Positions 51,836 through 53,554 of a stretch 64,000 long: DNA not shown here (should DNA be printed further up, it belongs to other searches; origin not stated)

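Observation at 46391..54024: Complete hpf-ptsN-hprK-rapZ-HPr-EI cluster extended by a beta-propeller lipoprotein and a YceI-like gene through serial 4-nt start/stop overlaps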

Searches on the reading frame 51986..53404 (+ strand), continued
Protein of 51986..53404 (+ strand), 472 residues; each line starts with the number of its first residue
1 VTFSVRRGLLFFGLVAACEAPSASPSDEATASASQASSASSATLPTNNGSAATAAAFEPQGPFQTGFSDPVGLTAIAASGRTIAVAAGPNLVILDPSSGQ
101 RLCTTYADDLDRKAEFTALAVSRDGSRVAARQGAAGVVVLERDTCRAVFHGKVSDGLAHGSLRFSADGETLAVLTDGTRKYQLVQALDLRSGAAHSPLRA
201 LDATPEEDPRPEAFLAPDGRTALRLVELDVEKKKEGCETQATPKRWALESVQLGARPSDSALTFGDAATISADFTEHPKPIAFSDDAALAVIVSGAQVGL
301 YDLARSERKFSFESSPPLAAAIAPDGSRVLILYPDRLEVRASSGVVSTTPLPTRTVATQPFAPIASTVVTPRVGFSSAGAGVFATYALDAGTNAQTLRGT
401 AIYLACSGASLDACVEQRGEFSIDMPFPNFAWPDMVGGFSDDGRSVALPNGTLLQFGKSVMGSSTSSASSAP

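Call 28: search_protein_families(library=pfam, proteins=[P0002, P0003, P0004, P0005, P0006, P0007, P0008, P0009, P0010, P0012], max_evalue=0.001)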
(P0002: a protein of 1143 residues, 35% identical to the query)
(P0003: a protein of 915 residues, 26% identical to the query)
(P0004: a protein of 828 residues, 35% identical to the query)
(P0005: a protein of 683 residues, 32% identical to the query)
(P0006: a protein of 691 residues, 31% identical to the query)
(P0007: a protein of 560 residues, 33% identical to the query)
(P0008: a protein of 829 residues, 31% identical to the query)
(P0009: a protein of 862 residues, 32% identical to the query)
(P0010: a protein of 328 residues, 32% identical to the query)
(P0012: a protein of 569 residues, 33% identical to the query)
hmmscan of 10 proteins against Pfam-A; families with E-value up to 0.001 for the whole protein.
P0002 (1143 aa): 60 families (the best 25 are shown)
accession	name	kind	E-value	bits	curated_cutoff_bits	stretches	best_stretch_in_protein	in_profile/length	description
PF25173.1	Beta-prop_WDR3_1st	-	2.4e-125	415.7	154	5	999-1136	9-146/184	WDR3 first beta-propeller domain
PF25174.1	Beta-prop_THOC3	-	1.3e-116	388.8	305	3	889-1137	1-247/272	THOC3 beta-propeller domain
PF00400.38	WD40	-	2.8e-116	375.5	27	11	1095-1130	3-38/39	WD domain, G-beta repeat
PF24807.1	WD40_CDC20-Fz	-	1.8e-103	346.3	200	5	935-1098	51-217/292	CDC20/Fizzy WD40 domain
PF24814.1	WD40_Prp19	-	9.5e-93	310.7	320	5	843-1010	44-210/281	Prp19 WD40 domain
PF23414.1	Beta-prop_EML_2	-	3.9e-79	266.2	90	5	853-1010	3-157/266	Echinoderm microtubule-associated protein second beta-propeller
PF24817.1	WD40_WDHD1_1st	-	1.7e-78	264.2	109.9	6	1062-1136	87-161/291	WDHD1 first WD40 domain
PF25391.1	WD40_Gbeta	-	3.5e-77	260.1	150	4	739-918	160-340/340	G protein beta WD-40 repeat protein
PF25175.1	Beta-prop_WDR5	-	9.3e-77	258.6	250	4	801-966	5-167/296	WDR5 beta-propeller domain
PF25172.1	Beta-prop_WDR3_2nd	-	1e-61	209.2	140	5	844-963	171-287/293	WDR3 second beta-propeller domain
PF25047.1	Beta-prop_TEP1_2nd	-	2.8e-60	204.1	89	5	842-922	84-167/255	TEP-1 second beta-propeller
PF24105.1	Beta-prop_CAF1B_HIR1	-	4.1e-60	204.2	80.5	5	1013-1135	64-204/383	CAF1B/HIR1 beta-propeller domain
PF25168.1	Beta-prop_WDR36-Utp21_2nd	-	2.3e-57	195.2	84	6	887-1046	154-309/335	WDR36/Utp21 second beta-propeller domain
PF24796.1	WDR55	-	2.2e-52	178.4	200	5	844-968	49-170/296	WDR55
PF24805.1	EIF3I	-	5.6e-49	167.5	200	4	1056-1135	5-84/324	EIF3I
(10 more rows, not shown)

P0003 (915 aa): 66 families (the best 25 are shown)
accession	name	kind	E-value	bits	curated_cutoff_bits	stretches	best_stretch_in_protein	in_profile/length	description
PF25174.1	Beta-prop_THOC3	-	3e-145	482.8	305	5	545-814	5-271/272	THOC3 beta-propeller domain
PF25173.1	Beta-prop_WDR3_1st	-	1.2e-126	420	154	8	772-913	2-144/184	WDR3 first beta-propeller domain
PF00400.38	WD40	-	7.8e-119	383.6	27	6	873-910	2-39/39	WD domain, G-beta repeat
PF24814.1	WD40_Prp19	-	4e-106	354.6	320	6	542-780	6-242/281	Prp19 WD40 domain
PF23414.1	Beta-prop_EML_2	-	1.1e-101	340.1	90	8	780-913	21-155/266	Echinoderm microtubule-associated protein second beta-propeller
PF24807.1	WD40_CDC20-Fz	-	1.6e-99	333.4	200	5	349-610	26-292/292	CDC20/Fizzy WD40 domain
PF24817.1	WD40_WDHD1_1st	-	9.2e-95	317.6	109.9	7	335-577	10-258/291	WDHD1 first WD40 domain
PF25175.1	Beta-prop_WDR5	-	6.7e-90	301.8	250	7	504-699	13-212/296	WDR5 beta-propeller domain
PF25391.1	WD40_Gbeta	-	1.1e-77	261.7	150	7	469-654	69-255/340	G protein beta WD-40 repeat protein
PF25047.1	Beta-prop_TEP1_2nd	-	1.7e-69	234.3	89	7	501-616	90-208/255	TEP-1 second beta-propeller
PF25172.1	Beta-prop_WDR3_2nd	-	5.6e-64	216.6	140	3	628-910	2-287/293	WDR3 second beta-propeller domain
PF24105.1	Beta-prop_CAF1B_HIR1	-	8.7e-64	216.3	80.5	5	812-913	36-161/383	CAF1B/HIR1 beta-propeller domain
PF25168.1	Beta-prop_WDR36-Utp21_2nd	-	2.1e-63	215.1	84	8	388-518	174-298/335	WDR36/Utp21 second beta-propeller domain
PF24796.1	WDR55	-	3.6e-61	207.2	200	7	37-316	9-293/296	WDR55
PF25171.1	Beta-prop_WDR36-Utp21_1st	-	2.3e-56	191.6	80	5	478-610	131-263/266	WDR36/Utp21 first beta-propeller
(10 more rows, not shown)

P0004 (828 aa): 56 families (the best 25 are shown)
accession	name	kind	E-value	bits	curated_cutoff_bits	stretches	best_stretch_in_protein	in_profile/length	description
PF25174.1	Beta-prop_THOC3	-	3e-114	381.1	305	4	284-527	1-243/272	THOC3 beta-propeller domain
PF25173.1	Beta-prop_WDR3_1st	-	2.1e-107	357.2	154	5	437-609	12-183/184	WDR3 first beta-propeller domain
PF00400.38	WD40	-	2.8e-96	312.4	27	8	445-482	2-39/39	WD domain, G-beta repeat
PF25175.1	Beta-prop_WDR5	-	2.6e-87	293.3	250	6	417-568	15-165/296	WDR5 beta-propeller domain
PF24814.1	WD40_Prp19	-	1.8e-82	277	320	6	497-695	7-205/281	Prp19 WD40 domain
PF24807.1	WD40_CDC20-Fz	-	1.2e-68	232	200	5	457-694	54-292/292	CDC20/Fizzy WD40 domain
PF24817.1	WD40_WDHD1_1st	-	2.6e-67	227.5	109.9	5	243-404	86-255/291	WDHD1 first WD40 domain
PF25391.1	WD40_Gbeta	-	3.6e-61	207.5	150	6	254-404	153-304/340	G protein beta WD-40 repeat protein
PF25168.1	Beta-prop_WDR36-Utp21_2nd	-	4.8e-58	197.5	84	5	242-348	197-302/335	WDR36/Utp21 second beta-propeller domain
PF25172.1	Beta-prop_WDR3_2nd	-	3.3e-57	194.4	140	5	417-523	180-285/293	WDR3 second beta-propeller domain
PF23414.1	Beta-prop_EML_2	-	1.2e-54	185.9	90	4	377-521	4-149/266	Echinoderm microtubule-associated protein second beta-propeller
PF24805.1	EIF3I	-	1.5e-49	169.3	200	4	244-341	11-107/324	EIF3I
PF24796.1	WDR55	-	1.2e-46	159.5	200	4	415-514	10-113/296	WDR55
PF25047.1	Beta-prop_TEP1_2nd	-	2.4e-46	158.4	89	6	453-567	89-203/255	TEP-1 second beta-propeller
PF24105.1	Beta-prop_CAF1B_HIR1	-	1.3e-41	143.3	80.5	3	242-357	68-203/383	CAF1B/HIR1 beta-propeller domain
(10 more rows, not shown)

P0005 (683 aa): 27 families (the best 25 are shown)
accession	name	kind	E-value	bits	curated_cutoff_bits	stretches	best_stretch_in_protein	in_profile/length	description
PF25174.1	Beta-prop_THOC3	-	1.6e-48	165.5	305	4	456-667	76-269/272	THOC3 beta-propeller domain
PF24814.1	WD40_Prp19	-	1e-29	103.9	320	3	366-529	115-276/281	Prp19 WD40 domain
PF24817.1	WD40_WDHD1_1st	-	2.2e-26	93.2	109.9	2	256-452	81-289/291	WDHD1 first WD40 domain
PF23414.1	Beta-prop_EML_2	-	2.3e-23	83.3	90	2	310-452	5-148/266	Echinoderm microtubule-associated protein second beta-propeller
PF00400.38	WD40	-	7e-17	61.6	27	0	306-331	14-39/39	WD domain, G-beta repeat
PF25173.1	Beta-prop_WDR3_1st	-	1.1e-16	61.5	154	1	301-449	27-176/184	WDR3 first beta-propeller domain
PF25175.1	Beta-prop_WDR5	-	1.9e-16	60.6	250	1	565-670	142-241/296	WDR5 beta-propeller domain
PF12894.13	ANAPC4_WD40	-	2.6e-16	60.1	22.9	1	614-651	44-81/91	Anaphase-promoting complex subunit 4 WD40 domain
PF07676.18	PD40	-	5.3e-16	58.6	20.9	0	423-445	4-25/38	WD40-like Beta Propeller Repeat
PF24796.1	WDR55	-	9e-13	48.4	200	0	204-249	45-90/296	WDR55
PF24807.1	WD40_CDC20-Fz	-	4.7e-12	46.3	200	0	302-415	50-166/292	CDC20/Fizzy WD40 domain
PF15492.12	Nbas_N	-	3.6e-11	43.4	27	0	304-337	230-262/281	Neuroblastoma-amplified sequence, N terminal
PF23393.2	Beta-prop_WDR90_POC16_2nd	-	8e-11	42.1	60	0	316-445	7-144/291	WDR90/POC16, second beta-propeller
PF25460.1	Beta-prop_Aladin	-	4e-09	36.5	171.1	1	350-532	117-277/340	Aladin seven-bladed propeller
PF25168.1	Beta-prop_WDR36-Utp21_2nd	-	3.3e-08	33.7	84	0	320-444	174-297/335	WDR36/Utp21 second beta-propeller domain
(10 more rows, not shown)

P0006 (691 aa): 66 families (the best 25 are shown)
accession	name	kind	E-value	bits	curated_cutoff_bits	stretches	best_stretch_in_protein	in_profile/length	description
PF25174.1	Beta-prop_THOC3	-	2.6e-94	315.7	305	4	235-484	3-253/272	THOC3 beta-propeller domain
PF24814.1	WD40_Prp19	-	1.2e-76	257.9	320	5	425-678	30-281/281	Prp19 WD40 domain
PF00400.38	WD40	-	1.1e-73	241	27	3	272-303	8-39/39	WD domain, G-beta repeat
PF25173.1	Beta-prop_WDR3_1st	-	1.1e-69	234.3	154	3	173-342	11-182/184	WDR3 first beta-propeller domain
PF24817.1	WD40_WDHD1_1st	-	5e-66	223.3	109.9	5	233-398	85-260/291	WDHD1 first WD40 domain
PF23414.1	Beta-prop_EML_2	-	2.5e-64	217.6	90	4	293-438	16-160/266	Echinoderm microtubule-associated protein second beta-propeller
PF24807.1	WD40_CDC20-Fz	-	1e-58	199.4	200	4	175-305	33-165/292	CDC20/Fizzy WD40 domain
PF25175.1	Beta-prop_WDR5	-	8.9e-51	173.3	250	3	268-440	2-174/296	WDR5 beta-propeller domain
PF25391.1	WD40_Gbeta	-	4e-50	171.2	150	4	215-378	168-329/340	G protein beta WD-40 repeat protein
PF24796.1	WDR55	-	3.7e-44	151.4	200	5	236-353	9-133/296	WDR55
PF12894.13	ANAPC4_WD40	-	7e-43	145.2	22.9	1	232-270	36-74/91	Anaphase-promoting complex subunit 4 WD40 domain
PF25168.1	Beta-prop_WDR36-Utp21_2nd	-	6.5e-39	134.6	84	4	213-339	181-304/335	WDR36/Utp21 second beta-propeller domain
PF25047.1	Beta-prop_TEP1_2nd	-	2.9e-37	128.7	89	5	271-390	86-205/255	TEP-1 second beta-propeller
PF25172.1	Beta-prop_WDR3_2nd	-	2.2e-35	122.8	140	2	149-389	39-288/293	WDR3 second beta-propeller domain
PF23393.2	Beta-prop_WDR90_POC16_2nd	-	7.6e-35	120.9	60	4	415-645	7-251/291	WDR90/POC16, second beta-propeller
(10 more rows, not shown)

P0007 (560 aa): 44 families (the best 25 are shown)
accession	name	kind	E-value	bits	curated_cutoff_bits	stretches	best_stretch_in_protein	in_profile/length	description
PF25174.1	Beta-prop_THOC3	-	9.7e-64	215.4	305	4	255-448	8-202/272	THOC3 beta-propeller domain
PF25173.1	Beta-prop_WDR3_1st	-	3.8e-56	190.2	154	4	452-531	62-141/184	WDR3 first beta-propeller domain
PF00400.38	WD40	-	1.5e-51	171.1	27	3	452-489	2-39/39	WD domain, G-beta repeat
PF24814.1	WD40_Prp19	-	1.6e-43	149.2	320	3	369-489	85-205/281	Prp19 WD40 domain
PF23414.1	Beta-prop_EML_2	-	2.5e-40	139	90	5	367-495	31-158/266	Echinoderm microtubule-associated protein second beta-propeller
PF24817.1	WD40_WDHD1_1st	-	1.2e-38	133.4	109.9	5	420-495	89-162/291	WDHD1 first WD40 domain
PF24807.1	WD40_CDC20-Fz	-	3.6e-36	125.4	200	3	341-512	15-186/292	CDC20/Fizzy WD40 domain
PF25175.1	Beta-prop_WDR5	-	5.7e-30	105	250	2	416-531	9-122/296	WDR5 beta-propeller domain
PF25172.1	Beta-prop_WDR3_2nd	-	6.9e-29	101.4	140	1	255-531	5-287/293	WDR3 second beta-propeller domain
PF24796.1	WDR55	-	3e-27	95.9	200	3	374-489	6-123/296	WDR55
PF25168.1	Beta-prop_WDR36-Utp21_2nd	-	8.3e-27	94.8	84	1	456-490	235-269/335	WDR36/Utp21 second beta-propeller domain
PF24782.2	WD40_MABP1-WDR62_2nd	-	2.9e-26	92.7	290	3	305-483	20-200/341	MABP1/WDR62 second WD40 domain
PF25047.1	Beta-prop_TEP1_2nd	-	1.9e-25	89.9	89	2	415-543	88-215/255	TEP-1 second beta-propeller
PF23393.2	Beta-prop_WDR90_POC16_2nd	-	2.6e-24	86.4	60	2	367-445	28-106/291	WDR90/POC16, second beta-propeller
PF25391.1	WD40_Gbeta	-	6.4e-23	81.7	150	2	414-511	181-278/340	G protein beta WD-40 repeat protein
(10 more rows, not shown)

P0008 (829 aa): 33 families (the best 25 are shown)
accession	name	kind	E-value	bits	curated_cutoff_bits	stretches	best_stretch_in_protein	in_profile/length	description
PF25174.1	Beta-prop_THOC3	-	3e-46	158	305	3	218-424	73-271/272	THOC3 beta-propeller domain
PF24814.1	WD40_Prp19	-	2.1e-37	129.2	320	3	286-424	97-237/281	Prp19 WD40 domain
PF25173.1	Beta-prop_WDR3_1st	-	1.6e-35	122.9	154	3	261-425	15-173/184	WDR3 first beta-propeller domain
PF23414.1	Beta-prop_EML_2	-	8.7e-31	107.7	90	3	81-212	17-139/266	Echinoderm microtubule-associated protein second beta-propeller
PF24817.1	WD40_WDHD1_1st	-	5.1e-29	101.8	109.9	1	66-214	91-239/291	WDHD1 first WD40 domain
PF12894.13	ANAPC4_WD40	-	1.4e-22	80.2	22.9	0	110-152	43-84/91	Anaphase-promoting complex subunit 4 WD40 domain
PF00400.38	WD40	-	1.4e-21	76.4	27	0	614-643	9-39/39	WD domain, G-beta repeat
PF24807.1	WD40_CDC20-Fz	-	3.8e-21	76.1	200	3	278-513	49-283/292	CDC20/Fizzy WD40 domain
PF25175.1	Beta-prop_WDR5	-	4.5e-20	72.5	250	3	69-195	102-222/296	WDR5 beta-propeller domain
PF25172.1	Beta-prop_WDR3_2nd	-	1.6e-18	67.4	140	1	67-187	5-115/293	WDR3 second beta-propeller domain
PF25168.1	Beta-prop_WDR36-Utp21_2nd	-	3e-18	66.6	84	1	80-212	175-296/335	WDR36/Utp21 second beta-propeller domain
PF23393.2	Beta-prop_WDR90_POC16_2nd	-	6.3e-18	65.4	60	1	293-400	7-114/291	WDR90/POC16, second beta-propeller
PF24796.1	WDR55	-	7.4e-18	65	200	1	498-646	10-168/296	WDR55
PF25047.1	Beta-prop_TEP1_2nd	-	1.2e-16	61.2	89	1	536-644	92-204/255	TEP-1 second beta-propeller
PF25391.1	WD40_Gbeta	-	4e-16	59.4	150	1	71-187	153-261/340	G protein beta WD-40 repeat protein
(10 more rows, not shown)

P0009 (862 aa): 50 families (the best 25 are shown)
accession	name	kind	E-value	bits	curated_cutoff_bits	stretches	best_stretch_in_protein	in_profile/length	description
PF25174.1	Beta-prop_THOC3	-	6.3e-86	288.2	305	4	655-848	82-271/272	THOC3 beta-propeller domain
PF25173.1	Beta-prop_WDR3_1st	-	6.5e-74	248.1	154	4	682-860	8-184/184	WDR3 first beta-propeller domain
PF00400.38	WD40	-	3.4e-73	239.4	27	5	360-396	3-39/39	WD domain, G-beta repeat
PF24814.1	WD40_Prp19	-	4e-67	226.7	320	5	384-598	23-237/281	Prp19 WD40 domain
PF25175.1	Beta-prop_WDR5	-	6.3e-58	196.8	250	5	706-859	11-164/296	WDR5 beta-propeller domain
PF24817.1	WD40_WDHD1_1st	-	1.5e-48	165.9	109.9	4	359-527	77-255/291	WDHD1 first WD40 domain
PF24807.1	WD40_CDC20-Fz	-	2.8e-48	165.1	200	2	248-479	55-291/292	CDC20/Fizzy WD40 domain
PF23414.1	Beta-prop_EML_2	-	1.5e-46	159.4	90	4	334-470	5-139/266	Echinoderm microtubule-associated protein second beta-propeller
PF25172.1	Beta-prop_WDR3_2nd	-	3.7e-44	151.6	140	4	541-820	5-290/293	WDR3 second beta-propeller domain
PF25391.1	WD40_Gbeta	-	3.3e-41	141.8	150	3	323-513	139-330/340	G protein beta WD-40 repeat protein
PF24780.1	WD40_MABP1-WDR62_1st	-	1.6e-36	126.7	496.3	2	336-466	6-136/328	MABP1/WDR62 first WD40 domain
PF25168.1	Beta-prop_WDR36-Utp21_2nd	-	6.9e-36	124.6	84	2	349-443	221-312/335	WDR36/Utp21 second beta-propeller domain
PF12894.13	ANAPC4_WD40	-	1.6e-32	112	22.9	2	366-419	36-89/91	Anaphase-promoting complex subunit 4 WD40 domain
PF23393.2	Beta-prop_WDR90_POC16_2nd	-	1.7e-32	113.3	60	1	340-429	7-97/291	WDR90/POC16, second beta-propeller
PF25047.1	Beta-prop_TEP1_2nd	-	2.2e-32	112.7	89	2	360-481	82-203/255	TEP-1 second beta-propeller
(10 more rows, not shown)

P0010 (328 aa): 45 families (the best 25 are shown)
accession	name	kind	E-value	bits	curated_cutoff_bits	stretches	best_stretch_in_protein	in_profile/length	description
PF25174.1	Beta-prop_THOC3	-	2.5e-57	194.4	305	2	29-266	40-265/272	THOC3 beta-propeller domain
PF00400.38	WD40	-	3.4e-39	132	27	1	28-63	4-39/39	WD domain, G-beta repeat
PF24814.1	WD40_Prp19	-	6.1e-36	124.4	320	2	24-158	80-219/281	Prp19 WD40 domain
PF25173.1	Beta-prop_WDR3_1st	-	6.2e-34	117.7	154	2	188-326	12-142/184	WDR3 first beta-propeller domain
PF24817.1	WD40_WDHD1_1st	-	2.3e-29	103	109.9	3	30-71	123-164/291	WDHD1 first WD40 domain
PF25168.1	Beta-prop_WDR36-Utp21_2nd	-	7.4e-28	98.3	84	2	26-97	231-301/335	WDR36/Utp21 second beta-propeller domain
PF25175.1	Beta-prop_WDR5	-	5.5e-27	95.2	250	2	28-202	87-263/296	WDR5 beta-propeller domain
PF23414.1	Beta-prop_EML_2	-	1.1e-25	91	90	3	41-148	4-113/266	Echinoderm microtubule-associated protein second beta-propeller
PF24807.1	WD40_CDC20-Fz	-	9.4e-25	87.9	200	3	184-324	156-292/292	CDC20/Fizzy WD40 domain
PF24780.1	WD40_MABP1-WDR62_1st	-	6e-20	72.2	496.3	1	28-104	31-109/328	MABP1/WDR62 first WD40 domain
PF25172.1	Beta-prop_WDR3_2nd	-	9.2e-20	71.5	140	2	30-98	212-280/293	WDR3 second beta-propeller domain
PF24796.1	WDR55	-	4.5e-19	69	200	1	27-74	45-92/296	WDR55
PF25391.1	WD40_Gbeta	-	6.1e-19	68.6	150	3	29-98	49-118/340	G protein beta WD-40 repeat protein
PF25047.1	Beta-prop_TEP1_2nd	-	1.8e-18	67.1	89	2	27-114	82-173/255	TEP-1 second beta-propeller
PF24105.1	Beta-prop_CAF1B_HIR1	-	5.9e-18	65.4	80.5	1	27-112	122-208/383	CAF1B/HIR1 beta-propeller domain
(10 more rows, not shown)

P0012 (569 aa): 22 families
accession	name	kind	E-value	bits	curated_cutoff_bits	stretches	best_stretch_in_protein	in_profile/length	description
PF25174.1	Beta-prop_THOC3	-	4.8e-21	75.4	305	2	255-355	3-107/272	THOC3 beta-propeller domain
PF23414.1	Beta-prop_EML_2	-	3.3e-15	56.6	90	1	299-363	2-66/266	Echinoderm microtubule-associated protein second beta-propeller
PF24807.1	WD40_CDC20-Fz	-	6.2e-14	52.4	200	1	438-522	206-292/292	CDC20/Fizzy WD40 domain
PF25173.1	Beta-prop_WDR3_1st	-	1.3e-13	51.5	154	1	242-334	17-110/184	WDR3 first beta-propeller domain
PF24817.1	WD40_WDHD1_1st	-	2.2e-13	50.5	109.9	1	241-335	76-168/291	WDHD1 first WD40 domain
PF00400.38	WD40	-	3.2e-12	46.8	27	1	295-323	11-39/39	WD domain, G-beta repeat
PF25172.1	Beta-prop_WDR3_2nd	-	7.6e-09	35.6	140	0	300-358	4-60/293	WDR3 second beta-propeller domain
PF25171.1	Beta-prop_WDR36-Utp21_1st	-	1.5e-08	34.9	80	0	434-490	172-230/266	WDR36/Utp21 first beta-propeller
PF24814.1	WD40_Prp19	-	3e-08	33.5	320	0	255-351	136-235/281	Prp19 WD40 domain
PF25460.1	Beta-prop_Aladin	-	5.2e-08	32.8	171.1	0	296-356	111-173/340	Aladin seven-bladed propeller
PF25175.1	Beta-prop_WDR5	-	4e-07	30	250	1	294-355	135-198/296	WDR5 beta-propeller domain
PF12894.13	ANAPC4_WD40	-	6.2e-07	30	22.9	0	129-169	36-76/91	Anaphase-promoting complex subunit 4 WD40 domain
PF25391.1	WD40_Gbeta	-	6.9e-07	29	150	0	264-330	153-219/340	G protein beta WD-40 repeat protein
PF24805.1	EIF3I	-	3.3e-06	26.9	200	0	293-355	50-112/324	EIF3I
PF23393.2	Beta-prop_WDR90_POC16_2nd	-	9e-06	25.5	60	0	253-279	126-152/291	WDR90/POC16, second beta-propeller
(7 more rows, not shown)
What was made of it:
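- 51986..53404 (+): orf472, a genome-specific orphan lipoprotein. It has a signal peptide with lipobox LVAAC (Cys18), a Ser/Ala-rich linker, and a probable diverged seven-bladed WD40-like beta-propeller. GTGA overlaps at both ends. The 52 weak hits sampled are WD40 propellers (call 28).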

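Call 40: search_solved_structures(query=window:51986-53404:+, max_evalue=1)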
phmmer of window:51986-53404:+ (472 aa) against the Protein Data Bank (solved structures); distinct sequences matched with E-value up to 1: 1.
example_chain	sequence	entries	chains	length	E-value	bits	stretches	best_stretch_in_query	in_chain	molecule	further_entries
5yzv_A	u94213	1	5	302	2.7e-05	26.5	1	270-329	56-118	Probable serine/threonine-protein kinase PkwA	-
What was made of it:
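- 51986..53404 (+): PkwA (PDB 5yzv) matched at 2.7e-5 (call 40).
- On WD40-type beta-propeller (orf472): PkwA matched at 2.7e-5 (call 40).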
